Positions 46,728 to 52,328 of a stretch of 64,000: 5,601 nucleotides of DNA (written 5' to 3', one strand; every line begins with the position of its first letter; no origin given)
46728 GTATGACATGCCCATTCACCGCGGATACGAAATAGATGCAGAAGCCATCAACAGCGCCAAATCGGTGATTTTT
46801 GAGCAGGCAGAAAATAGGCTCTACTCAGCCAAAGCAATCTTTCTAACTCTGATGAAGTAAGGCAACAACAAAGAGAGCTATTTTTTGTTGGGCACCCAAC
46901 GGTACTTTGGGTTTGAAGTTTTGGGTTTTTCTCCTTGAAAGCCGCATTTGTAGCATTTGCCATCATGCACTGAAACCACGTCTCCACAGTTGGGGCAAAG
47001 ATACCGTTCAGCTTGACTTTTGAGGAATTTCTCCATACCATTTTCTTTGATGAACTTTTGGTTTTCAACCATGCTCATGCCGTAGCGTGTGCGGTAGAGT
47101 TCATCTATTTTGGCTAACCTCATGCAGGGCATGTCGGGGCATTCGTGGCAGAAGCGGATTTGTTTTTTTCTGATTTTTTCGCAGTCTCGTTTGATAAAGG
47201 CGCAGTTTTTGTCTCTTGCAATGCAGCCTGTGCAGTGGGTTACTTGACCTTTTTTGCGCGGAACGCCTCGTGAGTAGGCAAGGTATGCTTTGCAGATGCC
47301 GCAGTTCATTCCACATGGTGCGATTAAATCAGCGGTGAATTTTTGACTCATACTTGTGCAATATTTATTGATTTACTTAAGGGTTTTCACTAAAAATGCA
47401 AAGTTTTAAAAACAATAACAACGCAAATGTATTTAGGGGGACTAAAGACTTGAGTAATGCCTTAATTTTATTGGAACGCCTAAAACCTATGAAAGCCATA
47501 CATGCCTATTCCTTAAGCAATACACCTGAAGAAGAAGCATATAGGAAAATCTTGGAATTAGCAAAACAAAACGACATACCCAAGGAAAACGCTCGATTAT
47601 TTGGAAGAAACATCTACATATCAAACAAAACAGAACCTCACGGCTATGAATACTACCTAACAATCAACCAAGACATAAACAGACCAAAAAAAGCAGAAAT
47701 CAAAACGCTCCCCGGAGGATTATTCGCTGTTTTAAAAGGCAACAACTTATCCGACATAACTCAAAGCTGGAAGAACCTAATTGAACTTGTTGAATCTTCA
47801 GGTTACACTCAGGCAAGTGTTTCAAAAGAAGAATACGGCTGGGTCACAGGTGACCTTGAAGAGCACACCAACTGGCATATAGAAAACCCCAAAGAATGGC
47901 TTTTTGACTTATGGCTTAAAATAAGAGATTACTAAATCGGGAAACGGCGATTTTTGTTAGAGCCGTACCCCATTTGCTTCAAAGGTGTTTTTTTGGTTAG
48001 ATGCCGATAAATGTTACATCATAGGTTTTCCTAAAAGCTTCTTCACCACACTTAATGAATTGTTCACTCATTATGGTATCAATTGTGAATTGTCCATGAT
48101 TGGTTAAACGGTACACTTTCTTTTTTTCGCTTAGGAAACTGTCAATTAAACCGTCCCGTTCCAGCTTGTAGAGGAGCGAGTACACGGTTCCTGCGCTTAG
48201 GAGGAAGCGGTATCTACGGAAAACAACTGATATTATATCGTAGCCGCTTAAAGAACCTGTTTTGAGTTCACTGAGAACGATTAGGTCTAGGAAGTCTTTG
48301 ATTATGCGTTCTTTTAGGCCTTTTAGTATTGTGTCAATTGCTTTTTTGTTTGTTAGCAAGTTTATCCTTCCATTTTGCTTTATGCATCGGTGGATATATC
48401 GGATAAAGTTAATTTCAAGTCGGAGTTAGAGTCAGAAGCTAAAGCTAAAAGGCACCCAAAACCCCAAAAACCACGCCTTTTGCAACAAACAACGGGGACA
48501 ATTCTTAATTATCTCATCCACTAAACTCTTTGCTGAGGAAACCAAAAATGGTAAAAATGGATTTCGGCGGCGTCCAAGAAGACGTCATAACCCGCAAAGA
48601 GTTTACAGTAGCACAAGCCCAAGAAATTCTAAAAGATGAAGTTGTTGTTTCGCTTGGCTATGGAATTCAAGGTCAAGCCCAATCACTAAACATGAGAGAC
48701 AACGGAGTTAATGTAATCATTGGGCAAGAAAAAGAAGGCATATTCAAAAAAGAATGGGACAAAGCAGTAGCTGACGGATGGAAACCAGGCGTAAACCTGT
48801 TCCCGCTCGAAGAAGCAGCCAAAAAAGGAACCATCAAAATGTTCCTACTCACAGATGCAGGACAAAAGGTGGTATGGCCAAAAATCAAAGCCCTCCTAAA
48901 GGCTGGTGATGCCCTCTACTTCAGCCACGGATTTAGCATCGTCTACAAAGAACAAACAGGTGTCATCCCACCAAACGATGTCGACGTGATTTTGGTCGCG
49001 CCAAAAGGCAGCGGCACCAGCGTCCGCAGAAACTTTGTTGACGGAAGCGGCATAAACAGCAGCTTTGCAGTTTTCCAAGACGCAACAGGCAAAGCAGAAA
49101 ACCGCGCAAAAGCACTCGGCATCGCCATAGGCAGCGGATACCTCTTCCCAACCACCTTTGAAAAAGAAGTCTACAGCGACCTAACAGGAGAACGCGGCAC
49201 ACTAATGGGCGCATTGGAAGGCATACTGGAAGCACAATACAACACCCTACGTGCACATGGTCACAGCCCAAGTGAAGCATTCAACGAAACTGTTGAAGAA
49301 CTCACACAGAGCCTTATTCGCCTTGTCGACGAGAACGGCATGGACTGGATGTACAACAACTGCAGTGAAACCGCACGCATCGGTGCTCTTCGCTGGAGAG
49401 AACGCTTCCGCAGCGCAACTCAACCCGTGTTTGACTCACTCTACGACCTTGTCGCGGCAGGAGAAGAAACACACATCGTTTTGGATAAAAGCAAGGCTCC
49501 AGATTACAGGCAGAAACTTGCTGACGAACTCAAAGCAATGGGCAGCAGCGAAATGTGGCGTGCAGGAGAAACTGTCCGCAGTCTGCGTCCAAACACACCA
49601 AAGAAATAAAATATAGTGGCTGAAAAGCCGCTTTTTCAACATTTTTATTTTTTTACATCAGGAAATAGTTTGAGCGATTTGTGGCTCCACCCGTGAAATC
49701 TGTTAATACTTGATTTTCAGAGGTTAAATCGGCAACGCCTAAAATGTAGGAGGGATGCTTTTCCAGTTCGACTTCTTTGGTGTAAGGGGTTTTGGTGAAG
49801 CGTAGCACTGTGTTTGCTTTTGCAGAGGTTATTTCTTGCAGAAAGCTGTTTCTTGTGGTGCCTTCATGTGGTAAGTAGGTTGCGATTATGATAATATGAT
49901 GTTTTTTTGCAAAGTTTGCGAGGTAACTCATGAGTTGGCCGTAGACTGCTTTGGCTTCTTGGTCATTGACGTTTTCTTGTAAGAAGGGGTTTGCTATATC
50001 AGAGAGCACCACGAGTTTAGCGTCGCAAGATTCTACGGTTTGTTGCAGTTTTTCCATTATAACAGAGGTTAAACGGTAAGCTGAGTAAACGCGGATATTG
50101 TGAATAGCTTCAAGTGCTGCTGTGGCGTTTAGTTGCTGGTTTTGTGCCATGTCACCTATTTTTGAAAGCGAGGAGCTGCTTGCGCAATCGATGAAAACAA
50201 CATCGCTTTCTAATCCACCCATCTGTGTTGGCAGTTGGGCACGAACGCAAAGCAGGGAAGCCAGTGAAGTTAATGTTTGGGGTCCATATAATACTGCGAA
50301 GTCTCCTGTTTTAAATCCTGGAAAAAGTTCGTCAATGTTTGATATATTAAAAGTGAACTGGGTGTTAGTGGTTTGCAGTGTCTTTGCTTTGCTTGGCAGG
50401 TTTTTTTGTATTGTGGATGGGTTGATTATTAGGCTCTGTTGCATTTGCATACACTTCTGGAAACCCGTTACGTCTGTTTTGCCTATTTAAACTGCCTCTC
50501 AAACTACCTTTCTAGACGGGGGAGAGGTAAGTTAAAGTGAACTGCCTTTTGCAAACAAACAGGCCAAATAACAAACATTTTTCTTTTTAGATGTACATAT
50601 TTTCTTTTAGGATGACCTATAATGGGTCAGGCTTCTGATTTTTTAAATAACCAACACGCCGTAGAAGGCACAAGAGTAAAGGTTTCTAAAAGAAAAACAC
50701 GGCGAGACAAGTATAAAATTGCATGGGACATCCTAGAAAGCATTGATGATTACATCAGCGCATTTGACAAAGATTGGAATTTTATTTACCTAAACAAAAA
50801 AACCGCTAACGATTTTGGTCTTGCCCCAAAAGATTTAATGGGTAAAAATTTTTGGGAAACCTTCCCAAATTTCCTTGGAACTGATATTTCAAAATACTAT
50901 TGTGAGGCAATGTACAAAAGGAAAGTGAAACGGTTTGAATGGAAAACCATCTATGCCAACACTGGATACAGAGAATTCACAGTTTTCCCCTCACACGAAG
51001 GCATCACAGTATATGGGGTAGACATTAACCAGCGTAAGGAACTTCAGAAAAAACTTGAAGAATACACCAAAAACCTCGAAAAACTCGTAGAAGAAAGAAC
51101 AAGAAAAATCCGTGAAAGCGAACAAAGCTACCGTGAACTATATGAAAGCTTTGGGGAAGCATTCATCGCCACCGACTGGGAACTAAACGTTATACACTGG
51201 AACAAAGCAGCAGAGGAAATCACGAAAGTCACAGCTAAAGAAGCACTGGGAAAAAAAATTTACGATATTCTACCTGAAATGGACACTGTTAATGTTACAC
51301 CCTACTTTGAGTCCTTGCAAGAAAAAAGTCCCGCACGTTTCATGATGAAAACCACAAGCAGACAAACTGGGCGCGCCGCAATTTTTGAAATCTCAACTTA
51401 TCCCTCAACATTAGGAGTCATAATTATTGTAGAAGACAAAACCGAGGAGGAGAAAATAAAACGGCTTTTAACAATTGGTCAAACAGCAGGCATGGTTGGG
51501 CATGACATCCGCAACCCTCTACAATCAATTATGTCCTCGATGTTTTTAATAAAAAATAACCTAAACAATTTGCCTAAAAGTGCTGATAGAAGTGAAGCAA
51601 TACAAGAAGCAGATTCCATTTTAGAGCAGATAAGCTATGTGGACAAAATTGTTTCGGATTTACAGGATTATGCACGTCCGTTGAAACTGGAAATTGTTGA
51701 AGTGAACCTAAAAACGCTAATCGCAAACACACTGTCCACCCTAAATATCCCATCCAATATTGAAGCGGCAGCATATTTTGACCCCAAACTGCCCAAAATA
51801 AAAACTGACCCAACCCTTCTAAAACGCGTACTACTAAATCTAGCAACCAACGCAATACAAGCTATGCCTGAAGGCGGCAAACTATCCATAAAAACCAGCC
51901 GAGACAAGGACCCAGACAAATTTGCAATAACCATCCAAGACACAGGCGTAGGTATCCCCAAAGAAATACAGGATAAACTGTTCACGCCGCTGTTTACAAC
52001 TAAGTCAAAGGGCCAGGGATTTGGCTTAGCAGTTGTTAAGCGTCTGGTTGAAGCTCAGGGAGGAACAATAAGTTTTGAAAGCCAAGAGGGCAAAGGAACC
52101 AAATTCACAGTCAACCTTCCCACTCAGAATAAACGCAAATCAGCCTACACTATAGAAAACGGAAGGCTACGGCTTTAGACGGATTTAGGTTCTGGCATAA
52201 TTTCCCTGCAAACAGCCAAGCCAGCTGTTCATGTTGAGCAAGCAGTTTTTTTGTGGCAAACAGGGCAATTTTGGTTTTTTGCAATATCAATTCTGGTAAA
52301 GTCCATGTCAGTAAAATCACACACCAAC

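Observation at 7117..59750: Interspersed 50-80 nt intergenic repeat family (six copies plus a degenerate fragment), possibly a small structured RNA family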

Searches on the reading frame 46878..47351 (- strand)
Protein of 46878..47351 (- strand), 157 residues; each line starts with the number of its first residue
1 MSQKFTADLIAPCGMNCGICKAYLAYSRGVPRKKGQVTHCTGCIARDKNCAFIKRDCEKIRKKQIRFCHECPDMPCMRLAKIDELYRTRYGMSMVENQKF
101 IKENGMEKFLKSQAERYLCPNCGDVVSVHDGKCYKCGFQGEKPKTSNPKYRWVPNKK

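Call 77: search_protein_families(library=pfam, max_evalue=0.00001, proteins=[window:46878-47351:-])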
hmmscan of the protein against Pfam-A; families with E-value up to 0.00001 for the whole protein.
window:46878-47351:- (157 aa): 1 family
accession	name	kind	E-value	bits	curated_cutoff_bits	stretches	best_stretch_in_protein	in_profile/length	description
PF12675.12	DUF3795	-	1.5e-08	35.4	22.6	1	10-80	2-82/83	Protein of unknown function (DUF3795)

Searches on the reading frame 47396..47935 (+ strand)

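Call 77: search_protein_families(library=pfam, max_evalue=0.00001, proteins=[window:47396-47935:+])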
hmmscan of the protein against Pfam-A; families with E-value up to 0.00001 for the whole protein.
window:47396-47935:+ (179 aa): 2 families
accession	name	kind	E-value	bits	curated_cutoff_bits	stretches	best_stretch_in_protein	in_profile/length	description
PF14526.11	Cass2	-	4.2e-08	34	27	1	46-174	29-148/150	Integron-associated effector binding protein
PF06445.20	GyrI-like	-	2.1e-07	31.7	26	1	46-143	28-130/155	GyrI-like small molecule binding domain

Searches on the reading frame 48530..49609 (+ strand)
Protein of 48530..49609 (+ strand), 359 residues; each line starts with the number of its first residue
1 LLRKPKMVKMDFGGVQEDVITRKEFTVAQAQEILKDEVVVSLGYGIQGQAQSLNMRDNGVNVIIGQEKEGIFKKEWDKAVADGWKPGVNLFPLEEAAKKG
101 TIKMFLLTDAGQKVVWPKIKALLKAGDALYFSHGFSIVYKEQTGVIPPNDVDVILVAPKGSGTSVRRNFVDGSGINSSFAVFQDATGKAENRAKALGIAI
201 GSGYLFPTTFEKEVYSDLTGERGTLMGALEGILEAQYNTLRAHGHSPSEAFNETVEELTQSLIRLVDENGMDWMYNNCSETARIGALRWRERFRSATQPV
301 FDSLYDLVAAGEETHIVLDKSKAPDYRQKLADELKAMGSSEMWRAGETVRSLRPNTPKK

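Call 78: search_protein_families(library=pfam, max_evalue=0.00001, proteins=[window:48530-49609:+])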
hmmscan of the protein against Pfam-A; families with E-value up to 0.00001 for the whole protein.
window:48530-49609:+ (359 aa): 2 families
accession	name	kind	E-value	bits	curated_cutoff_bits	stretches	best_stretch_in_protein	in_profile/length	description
PF07991.19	KARI_N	-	1.8e-42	145.2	20.6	1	34-202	2-161/165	Acetohydroxy acid isomeroreductase, NADPH-binding domain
PF01450.25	KARI_C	-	4.7e-38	131.2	29.1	1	210-354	1-143/144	Ketol-acid reductoisomerase, C-terminal domain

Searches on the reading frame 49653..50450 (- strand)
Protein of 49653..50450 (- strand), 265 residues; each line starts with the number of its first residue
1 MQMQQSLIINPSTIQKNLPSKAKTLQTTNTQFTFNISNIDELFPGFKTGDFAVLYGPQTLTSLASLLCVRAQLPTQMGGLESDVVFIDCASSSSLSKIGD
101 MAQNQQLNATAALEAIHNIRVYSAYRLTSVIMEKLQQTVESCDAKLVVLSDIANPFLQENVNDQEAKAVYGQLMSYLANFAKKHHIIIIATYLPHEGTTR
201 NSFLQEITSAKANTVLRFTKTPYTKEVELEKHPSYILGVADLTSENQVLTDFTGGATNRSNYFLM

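Call 78: search_protein_families(library=pfam, max_evalue=0.00001, proteins=[window:49653-50450:-])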
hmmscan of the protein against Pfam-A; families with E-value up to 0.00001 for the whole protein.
window:49653-50450:- (265 aa): 1 family
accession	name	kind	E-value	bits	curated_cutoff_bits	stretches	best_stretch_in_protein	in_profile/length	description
PF08423.17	Rad51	-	1e-11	45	22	1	38-191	14-172/244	Rad51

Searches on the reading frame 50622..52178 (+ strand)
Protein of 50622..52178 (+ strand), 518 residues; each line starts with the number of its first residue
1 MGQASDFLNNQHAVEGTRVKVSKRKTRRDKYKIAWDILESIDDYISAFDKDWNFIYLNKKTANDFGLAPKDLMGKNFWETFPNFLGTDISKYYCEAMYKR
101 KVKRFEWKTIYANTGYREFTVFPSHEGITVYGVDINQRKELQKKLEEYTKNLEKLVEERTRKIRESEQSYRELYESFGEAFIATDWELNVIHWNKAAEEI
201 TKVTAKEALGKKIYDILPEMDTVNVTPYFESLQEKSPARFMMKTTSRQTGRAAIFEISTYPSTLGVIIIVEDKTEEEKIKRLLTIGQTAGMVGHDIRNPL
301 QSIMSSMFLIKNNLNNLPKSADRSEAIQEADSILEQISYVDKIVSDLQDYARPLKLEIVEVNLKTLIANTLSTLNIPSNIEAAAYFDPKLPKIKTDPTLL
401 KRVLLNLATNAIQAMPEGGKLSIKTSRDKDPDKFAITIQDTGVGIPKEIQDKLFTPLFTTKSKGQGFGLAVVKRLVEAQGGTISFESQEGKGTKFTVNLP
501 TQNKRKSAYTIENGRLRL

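Call 78: search_protein_families(library=pfam, max_evalue=0.00001, proteins=[window:50622-52178:+])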
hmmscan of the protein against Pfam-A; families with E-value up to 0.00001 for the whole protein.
window:50622-52178:+ (518 aa): 6 families
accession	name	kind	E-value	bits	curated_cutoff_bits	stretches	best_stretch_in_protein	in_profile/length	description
PF02518.31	HATPase_c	-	1.8e-29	102.8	26.4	1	396-502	2-110/111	Histidine kinase-, DNA gyrase B-, and HSP90-like ATPase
PF08448.16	PAS_4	-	5.1e-20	72.2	23.1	2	175-277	2-109/110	PAS fold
PF00989.32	PAS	-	9.4e-15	55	22.6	1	170-261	3-95/113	PAS fold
PF13426.13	PAS_9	-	2.4e-09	37.8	27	0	184-236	7-57/103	PAS domain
PF10090.15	HPTransfase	-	1e-07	32.1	22.9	1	402-489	34-121/123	Histidine phosphotransferase C-terminal domain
PF00512.31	HisKA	-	2e-06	28.2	26.9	1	287-352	4-62/66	His Kinase A (phospho-acceptor) domain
